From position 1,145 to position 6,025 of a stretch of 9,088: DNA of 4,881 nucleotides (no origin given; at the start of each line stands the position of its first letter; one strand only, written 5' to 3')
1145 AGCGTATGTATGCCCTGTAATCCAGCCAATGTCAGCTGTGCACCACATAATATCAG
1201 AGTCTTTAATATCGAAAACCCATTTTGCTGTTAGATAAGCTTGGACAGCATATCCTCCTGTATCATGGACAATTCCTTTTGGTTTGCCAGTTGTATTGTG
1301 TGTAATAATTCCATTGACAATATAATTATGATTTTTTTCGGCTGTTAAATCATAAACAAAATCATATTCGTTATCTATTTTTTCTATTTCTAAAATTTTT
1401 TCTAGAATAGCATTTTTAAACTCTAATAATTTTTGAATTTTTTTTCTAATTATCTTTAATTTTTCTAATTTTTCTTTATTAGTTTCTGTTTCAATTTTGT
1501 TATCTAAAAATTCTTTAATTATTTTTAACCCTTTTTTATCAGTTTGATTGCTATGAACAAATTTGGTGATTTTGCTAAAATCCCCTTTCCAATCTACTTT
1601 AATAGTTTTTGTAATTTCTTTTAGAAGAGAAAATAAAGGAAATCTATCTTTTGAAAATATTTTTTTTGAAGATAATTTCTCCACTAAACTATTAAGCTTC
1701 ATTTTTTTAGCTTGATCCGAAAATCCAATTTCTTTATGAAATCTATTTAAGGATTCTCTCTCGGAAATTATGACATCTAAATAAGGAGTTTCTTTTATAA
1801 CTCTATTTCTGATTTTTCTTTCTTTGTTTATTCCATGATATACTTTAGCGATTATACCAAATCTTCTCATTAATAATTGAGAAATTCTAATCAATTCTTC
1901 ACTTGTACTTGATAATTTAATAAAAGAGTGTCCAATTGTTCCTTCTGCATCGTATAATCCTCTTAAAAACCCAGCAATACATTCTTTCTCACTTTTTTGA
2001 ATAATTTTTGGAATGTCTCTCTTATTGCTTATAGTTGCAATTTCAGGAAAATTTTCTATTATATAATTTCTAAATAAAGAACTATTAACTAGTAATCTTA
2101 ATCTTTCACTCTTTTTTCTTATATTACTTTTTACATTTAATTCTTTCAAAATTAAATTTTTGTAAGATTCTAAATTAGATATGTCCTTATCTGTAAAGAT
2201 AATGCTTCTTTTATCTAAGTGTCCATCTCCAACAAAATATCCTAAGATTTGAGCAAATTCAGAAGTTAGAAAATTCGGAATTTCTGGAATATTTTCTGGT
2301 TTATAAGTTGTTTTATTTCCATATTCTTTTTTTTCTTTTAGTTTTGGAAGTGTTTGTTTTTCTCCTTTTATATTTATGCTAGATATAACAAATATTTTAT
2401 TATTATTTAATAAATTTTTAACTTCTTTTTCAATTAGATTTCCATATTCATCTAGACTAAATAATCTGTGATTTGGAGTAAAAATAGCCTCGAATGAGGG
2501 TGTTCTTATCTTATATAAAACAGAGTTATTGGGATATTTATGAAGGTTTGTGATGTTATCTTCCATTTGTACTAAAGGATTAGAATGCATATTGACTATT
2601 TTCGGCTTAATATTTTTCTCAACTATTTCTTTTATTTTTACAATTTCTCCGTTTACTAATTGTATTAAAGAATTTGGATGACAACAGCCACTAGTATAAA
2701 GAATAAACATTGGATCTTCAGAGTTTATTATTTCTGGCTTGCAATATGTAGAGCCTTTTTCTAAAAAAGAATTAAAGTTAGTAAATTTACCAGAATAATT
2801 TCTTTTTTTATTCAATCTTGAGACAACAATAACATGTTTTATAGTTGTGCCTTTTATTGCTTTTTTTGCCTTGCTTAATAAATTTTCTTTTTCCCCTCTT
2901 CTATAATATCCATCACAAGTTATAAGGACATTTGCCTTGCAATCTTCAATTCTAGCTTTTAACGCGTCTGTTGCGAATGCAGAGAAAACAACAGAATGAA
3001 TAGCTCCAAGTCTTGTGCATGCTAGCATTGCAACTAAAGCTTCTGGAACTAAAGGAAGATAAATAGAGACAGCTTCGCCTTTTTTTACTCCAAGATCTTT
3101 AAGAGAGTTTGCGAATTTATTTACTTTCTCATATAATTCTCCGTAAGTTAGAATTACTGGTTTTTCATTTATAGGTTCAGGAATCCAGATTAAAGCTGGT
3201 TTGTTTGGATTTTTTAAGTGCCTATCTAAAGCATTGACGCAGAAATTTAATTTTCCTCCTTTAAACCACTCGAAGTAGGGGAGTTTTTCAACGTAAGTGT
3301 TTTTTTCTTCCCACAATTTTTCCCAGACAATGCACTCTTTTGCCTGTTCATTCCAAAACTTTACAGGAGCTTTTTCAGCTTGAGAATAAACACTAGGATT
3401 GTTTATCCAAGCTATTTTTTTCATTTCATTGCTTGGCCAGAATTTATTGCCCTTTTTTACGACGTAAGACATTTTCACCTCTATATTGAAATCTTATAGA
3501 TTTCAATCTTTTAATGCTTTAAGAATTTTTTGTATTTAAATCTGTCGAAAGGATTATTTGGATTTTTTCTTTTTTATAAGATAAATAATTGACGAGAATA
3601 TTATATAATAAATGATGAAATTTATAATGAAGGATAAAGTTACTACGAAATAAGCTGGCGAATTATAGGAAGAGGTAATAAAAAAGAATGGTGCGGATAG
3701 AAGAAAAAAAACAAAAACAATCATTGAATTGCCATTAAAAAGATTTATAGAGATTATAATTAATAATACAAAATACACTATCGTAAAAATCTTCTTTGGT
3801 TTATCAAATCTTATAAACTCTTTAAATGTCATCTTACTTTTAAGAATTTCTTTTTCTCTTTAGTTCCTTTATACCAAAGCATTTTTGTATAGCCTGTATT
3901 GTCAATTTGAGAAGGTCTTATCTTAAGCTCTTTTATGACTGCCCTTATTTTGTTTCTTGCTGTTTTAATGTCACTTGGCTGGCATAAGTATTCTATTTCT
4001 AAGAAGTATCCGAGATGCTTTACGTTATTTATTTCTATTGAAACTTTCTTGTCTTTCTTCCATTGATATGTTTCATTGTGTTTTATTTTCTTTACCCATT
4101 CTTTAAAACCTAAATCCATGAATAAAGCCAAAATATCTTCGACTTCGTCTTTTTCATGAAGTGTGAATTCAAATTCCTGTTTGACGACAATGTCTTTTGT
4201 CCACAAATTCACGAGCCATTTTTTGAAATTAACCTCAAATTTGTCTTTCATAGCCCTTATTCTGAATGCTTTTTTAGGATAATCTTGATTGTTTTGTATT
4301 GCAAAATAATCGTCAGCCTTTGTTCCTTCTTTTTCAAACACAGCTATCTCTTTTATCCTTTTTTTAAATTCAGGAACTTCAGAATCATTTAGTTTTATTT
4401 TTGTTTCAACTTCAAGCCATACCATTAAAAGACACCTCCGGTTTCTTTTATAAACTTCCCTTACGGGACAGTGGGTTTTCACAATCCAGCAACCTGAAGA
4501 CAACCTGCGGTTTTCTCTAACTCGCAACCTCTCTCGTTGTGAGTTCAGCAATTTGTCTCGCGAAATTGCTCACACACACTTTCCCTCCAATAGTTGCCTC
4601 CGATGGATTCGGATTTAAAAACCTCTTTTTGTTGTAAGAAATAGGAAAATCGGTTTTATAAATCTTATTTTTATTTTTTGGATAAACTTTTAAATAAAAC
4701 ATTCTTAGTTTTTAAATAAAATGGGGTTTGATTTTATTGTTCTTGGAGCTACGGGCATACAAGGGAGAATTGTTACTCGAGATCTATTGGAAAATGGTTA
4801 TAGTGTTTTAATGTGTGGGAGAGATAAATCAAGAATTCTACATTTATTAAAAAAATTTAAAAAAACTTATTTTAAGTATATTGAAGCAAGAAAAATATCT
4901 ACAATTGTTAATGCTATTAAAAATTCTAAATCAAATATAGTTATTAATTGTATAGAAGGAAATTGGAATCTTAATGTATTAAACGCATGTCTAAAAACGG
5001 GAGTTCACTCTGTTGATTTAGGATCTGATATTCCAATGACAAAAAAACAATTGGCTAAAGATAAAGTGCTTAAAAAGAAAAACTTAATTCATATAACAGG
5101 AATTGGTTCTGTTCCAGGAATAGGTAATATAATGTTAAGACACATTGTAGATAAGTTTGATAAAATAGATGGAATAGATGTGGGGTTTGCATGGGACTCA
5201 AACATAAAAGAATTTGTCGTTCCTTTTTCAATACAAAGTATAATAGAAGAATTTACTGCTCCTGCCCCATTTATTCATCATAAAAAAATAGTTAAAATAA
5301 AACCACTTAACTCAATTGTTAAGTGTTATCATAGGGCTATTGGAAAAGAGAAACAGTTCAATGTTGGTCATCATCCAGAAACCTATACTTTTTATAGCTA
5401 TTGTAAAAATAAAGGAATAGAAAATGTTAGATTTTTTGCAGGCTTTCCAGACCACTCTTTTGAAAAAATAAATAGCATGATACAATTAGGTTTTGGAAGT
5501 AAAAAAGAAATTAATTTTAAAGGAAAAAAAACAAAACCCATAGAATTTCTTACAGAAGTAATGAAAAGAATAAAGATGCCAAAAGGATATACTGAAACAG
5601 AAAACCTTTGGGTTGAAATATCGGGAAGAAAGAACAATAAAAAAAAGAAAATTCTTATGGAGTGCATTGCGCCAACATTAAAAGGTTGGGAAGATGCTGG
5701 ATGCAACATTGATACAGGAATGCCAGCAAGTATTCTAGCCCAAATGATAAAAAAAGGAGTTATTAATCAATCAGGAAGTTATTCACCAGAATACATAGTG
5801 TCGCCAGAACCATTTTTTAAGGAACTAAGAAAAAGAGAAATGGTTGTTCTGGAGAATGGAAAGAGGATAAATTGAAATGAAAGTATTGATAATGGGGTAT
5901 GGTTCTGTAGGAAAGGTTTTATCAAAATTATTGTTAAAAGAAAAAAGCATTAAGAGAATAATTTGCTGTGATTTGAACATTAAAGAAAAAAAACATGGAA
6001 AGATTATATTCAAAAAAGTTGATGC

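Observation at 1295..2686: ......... intein splitting the phosphate-binding (A3) motif of acetyl-CoA synthetase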

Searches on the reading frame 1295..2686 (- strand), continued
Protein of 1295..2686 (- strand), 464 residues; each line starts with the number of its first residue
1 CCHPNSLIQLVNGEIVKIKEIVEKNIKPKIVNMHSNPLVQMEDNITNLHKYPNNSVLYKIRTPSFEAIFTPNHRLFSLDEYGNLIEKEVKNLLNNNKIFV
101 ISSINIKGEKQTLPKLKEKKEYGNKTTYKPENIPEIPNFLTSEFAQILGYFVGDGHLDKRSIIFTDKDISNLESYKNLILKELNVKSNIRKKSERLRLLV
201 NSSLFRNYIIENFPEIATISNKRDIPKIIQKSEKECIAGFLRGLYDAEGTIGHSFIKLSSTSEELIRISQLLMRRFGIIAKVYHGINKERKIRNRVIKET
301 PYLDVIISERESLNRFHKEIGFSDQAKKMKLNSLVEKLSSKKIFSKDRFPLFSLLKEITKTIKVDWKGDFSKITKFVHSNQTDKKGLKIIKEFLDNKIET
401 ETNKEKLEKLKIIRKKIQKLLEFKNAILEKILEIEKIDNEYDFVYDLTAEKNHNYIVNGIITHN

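Call 67: search_protein_families(library=pfam, proteins=[P0127, P0126, P0129, P0138, P0153, P0161, P0145, P0174, P0139], max_evalue=0.001)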
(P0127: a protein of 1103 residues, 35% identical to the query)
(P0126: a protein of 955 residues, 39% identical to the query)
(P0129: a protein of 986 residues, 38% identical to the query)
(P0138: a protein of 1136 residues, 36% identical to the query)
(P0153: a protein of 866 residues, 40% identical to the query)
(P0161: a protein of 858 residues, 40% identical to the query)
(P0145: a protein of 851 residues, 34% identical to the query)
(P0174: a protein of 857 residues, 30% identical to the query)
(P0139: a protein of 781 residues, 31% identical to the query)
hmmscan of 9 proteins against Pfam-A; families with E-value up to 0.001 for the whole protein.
P0127 (1103 aa): 3 families
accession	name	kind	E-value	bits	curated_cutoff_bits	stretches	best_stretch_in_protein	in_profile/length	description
PF14890.11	Intein_splicing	-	1.4e-14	54.7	35.8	1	412-942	2-155/155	Intein splicing domain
PF14528.11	LAGLIDADG_3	-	2e-13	50.9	22.5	1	638-723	2-82/82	LAGLIDADG-like domain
PF00092.34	VWA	-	0.0001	23.1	23.8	0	968-1067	38-145/174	von Willebrand factor type A domain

P0126 (955 aa): 5 families
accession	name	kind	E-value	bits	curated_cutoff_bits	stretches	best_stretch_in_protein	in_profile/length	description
PF14890.11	Intein_splicing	-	2.7e-25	89.4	35.8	1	395-796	2-155/155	Intein splicing domain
PF14528.11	LAGLIDADG_3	-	1e-23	83.8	22.5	2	616-700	3-82/82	LAGLIDADG-like domain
PF01079.26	Hint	-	1.3e-06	28.6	29.7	1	384-479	10-116/213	Hint module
PF14623.11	Vint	-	3.4e-05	24.1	27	1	386-456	1-65/166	Hint-domain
PF05203.21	Hom_end_hint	-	4.7e-05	23.9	32.1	1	387-472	1-91/228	Hom_end-associated Hint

P0129 (986 aa): 5 families
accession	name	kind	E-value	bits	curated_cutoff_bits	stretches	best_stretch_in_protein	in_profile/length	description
PF14890.11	Intein_splicing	-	1.8e-22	80.2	35.8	1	460-828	1-155/155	Intein splicing domain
PF14528.11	LAGLIDADG_3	-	2.8e-21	76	22.5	2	679-760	5-82/82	LAGLIDADG-like domain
PF01079.26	Hint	-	3.4e-09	37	29.7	1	448-563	8-133/213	Hint module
PF07591.16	PT-HINT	-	9.2e-07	29.6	27.7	0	463-544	5-87/137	Pretoxin HINT domain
PF14623.11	Vint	-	0.00036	20.8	27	0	452-524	1-66/166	Hint-domain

P0138 (1136 aa): 4 families
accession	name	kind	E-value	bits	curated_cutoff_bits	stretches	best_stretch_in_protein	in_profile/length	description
PF14528.11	LAGLIDADG_3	-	1.1e-20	74.1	22.5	1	791-876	2-82/82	LAGLIDADG-like domain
PF14890.11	Intein_splicing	-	8.2e-20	71.6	35.8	1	582-948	22-155/155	Intein splicing domain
PF01079.26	Hint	-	9.2e-07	29.1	29.7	1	554-655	10-115/213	Hint module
PF11775.14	CobT_C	-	9.5e-05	22.6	21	0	1029-1121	115-206/220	Cobalamin biosynthesis protein CobT VWA domain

P0153 (866 aa): 4 families
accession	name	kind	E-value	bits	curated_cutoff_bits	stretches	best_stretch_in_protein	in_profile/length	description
PF13203.12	DUF2201_N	-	6.5e-34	118.2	23.2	1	12-266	7-253/271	Putative metallopeptidase domain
PF14890.11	Intein_splicing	-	4.3e-24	85.5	35.8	2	387-741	75-155/155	Intein splicing domain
PF14528.11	LAGLIDADG_3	-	4.2e-19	69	22.5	1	586-670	3-82/82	LAGLIDADG-like domain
PF09967.15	DUF2201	-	3.4e-13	50.2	26.4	1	741-846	9-112/123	VWA-like domain (DUF2201)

P0161 (858 aa): 4 families
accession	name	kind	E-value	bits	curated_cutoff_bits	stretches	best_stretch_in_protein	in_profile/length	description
PF13203.12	DUF2201_N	-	7.5e-19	68.8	23.2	1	26-298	10-262/271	Putative metallopeptidase domain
PF14528.11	LAGLIDADG_3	-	1.8e-17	63.8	22.5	1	580-635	1-56/82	LAGLIDADG-like domain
PF09967.15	DUF2201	-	9.3e-16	58.5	26.4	1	732-854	7-122/123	VWA-like domain (DUF2201)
PF14890.11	Intein_splicing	-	3.5e-11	43.6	35.8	1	348-734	25-155/155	Intein splicing domain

P0145 (851 aa): 6 families
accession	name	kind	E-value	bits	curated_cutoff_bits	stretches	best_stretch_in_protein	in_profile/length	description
PF14528.11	LAGLIDADG_3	-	2.5e-26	92.2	22.5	2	543-628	5-82/82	LAGLIDADG-like domain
PF14890.11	Intein_splicing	-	2.4e-14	53.9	35.8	1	303-698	10-155/155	Intein splicing domain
PF13519.12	VWA_2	-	8.5e-08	33.2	27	1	695-795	4-107/107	von Willebrand factor type A domain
PF00092.34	VWA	-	7.5e-07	30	23.8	1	742-827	53-150/174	von Willebrand factor type A domain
PF05762.20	VWA_CoxE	-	1.8e-05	24.7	26.4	1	698-806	65-173/222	VWA domain containing CoxE-like protein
PF01079.26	Hint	-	0.00049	20.2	29.7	0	286-401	11-116/213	Hint module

P0174 (857 aa): 6 families
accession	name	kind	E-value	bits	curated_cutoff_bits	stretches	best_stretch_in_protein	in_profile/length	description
PF14528.11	LAGLIDADG_3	-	6.3e-28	97.3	22.5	2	420-497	3-82/82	LAGLIDADG-like domain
PF03464.20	eRF1_2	-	3.2e-23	82.9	27.1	1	633-718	41-131/133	eRF1 domain 2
PF14890.11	Intein_splicing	-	2e-17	63.9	35.8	1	217-633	32-155/155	Intein splicing domain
PF03465.20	eRF1_3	-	1e-14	55.4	25.8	1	724-857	2-105/106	eRF1 domain 3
PF03463.20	eRF1_1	-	1.6e-12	47.9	23.8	1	17-136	3-122/123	eRF1 domain 1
PF18854.6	baeRF_family10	-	0.00014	22.5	27.1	0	634-695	60-121/143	Bacterial archaeo-eukaryotic release factor family 10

P0139 (781 aa): 2 families
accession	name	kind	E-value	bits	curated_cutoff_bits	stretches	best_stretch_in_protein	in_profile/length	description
PF14528.11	LAGLIDADG_3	-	7.9e-23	81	22.5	1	380-465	2-82/82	LAGLIDADG-like domain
PF14890.11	Intein_splicing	-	4.5e-17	62.7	35.8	1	162-603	1-155/155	Intein splicing domain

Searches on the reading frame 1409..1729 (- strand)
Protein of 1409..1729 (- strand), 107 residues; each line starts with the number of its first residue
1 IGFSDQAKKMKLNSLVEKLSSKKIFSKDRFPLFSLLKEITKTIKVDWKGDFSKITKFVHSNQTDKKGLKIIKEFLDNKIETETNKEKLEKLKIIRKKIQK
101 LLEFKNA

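Call 62: search_protein_families(library=pfam, proteins=[window:1409-1729:-], max_evalue=1)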
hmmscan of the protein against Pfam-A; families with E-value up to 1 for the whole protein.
seq(107 aa): 3 families
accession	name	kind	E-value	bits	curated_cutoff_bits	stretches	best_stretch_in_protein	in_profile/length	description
PF07541.17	EIF_2_alpha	-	0.038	14.4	22.8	1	24-93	30-97/114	Eukaryotic translation initiation factor 2 alpha subunit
PF20758.2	2B_soluble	-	0.14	12.5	27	1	7-39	68-101/142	2B protein soluble domain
PF24406.1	nSTAND_NTPase4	-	0.27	11.8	27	0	69-105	10-49/58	Novel STAND NTPase 4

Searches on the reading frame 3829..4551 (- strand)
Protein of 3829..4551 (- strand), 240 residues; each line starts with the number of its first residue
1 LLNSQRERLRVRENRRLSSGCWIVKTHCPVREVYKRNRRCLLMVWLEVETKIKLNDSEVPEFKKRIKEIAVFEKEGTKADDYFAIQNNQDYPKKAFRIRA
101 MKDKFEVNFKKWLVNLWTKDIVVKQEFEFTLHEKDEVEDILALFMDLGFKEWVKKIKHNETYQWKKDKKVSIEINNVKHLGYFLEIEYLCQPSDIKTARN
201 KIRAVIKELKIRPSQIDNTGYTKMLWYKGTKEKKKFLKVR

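Call 26: search_protein_families(library=pfam, proteins=[window:3829-4551:-], max_evalue=0.01)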
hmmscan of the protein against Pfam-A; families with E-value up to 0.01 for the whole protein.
window:3829-4551:- (240 aa): 1 family
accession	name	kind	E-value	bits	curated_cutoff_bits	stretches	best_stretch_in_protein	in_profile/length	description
PF01928.26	CYTH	-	9.3e-09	35.8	23.2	1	47-213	3-171/179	CYTH domain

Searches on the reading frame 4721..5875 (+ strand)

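Call 26: search_protein_families(library=pfam, proteins=[window:4721-5875:+], max_evalue=0.01)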
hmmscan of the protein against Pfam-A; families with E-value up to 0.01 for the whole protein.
window:4721-5875:+ (384 aa): 5 families
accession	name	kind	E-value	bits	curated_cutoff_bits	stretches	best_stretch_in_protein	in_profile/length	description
PF16653.10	Sacchrp_dh_C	-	2.8e-19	70.7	31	1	132-372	4-263/265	Saccharopine dehydrogenase C-terminal domain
PF03435.24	Sacchrp_dh_NADP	-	5.9e-09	36.8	25.1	1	6-102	2-100/129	Saccharopine dehydrogenase NADP binding domain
PF01370.27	Epimerase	-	0.00038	20.4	20.9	1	6-80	2-75/240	NAD dependent epimerase/dehydratase family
PF05368.20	NmrA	-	0.002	18.2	27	1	6-70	6-71/298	NmrA-like family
PF13460.12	NAD_binding_10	-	0.0042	17.4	27.2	1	9-97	1-92/184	NAD(P)H-binding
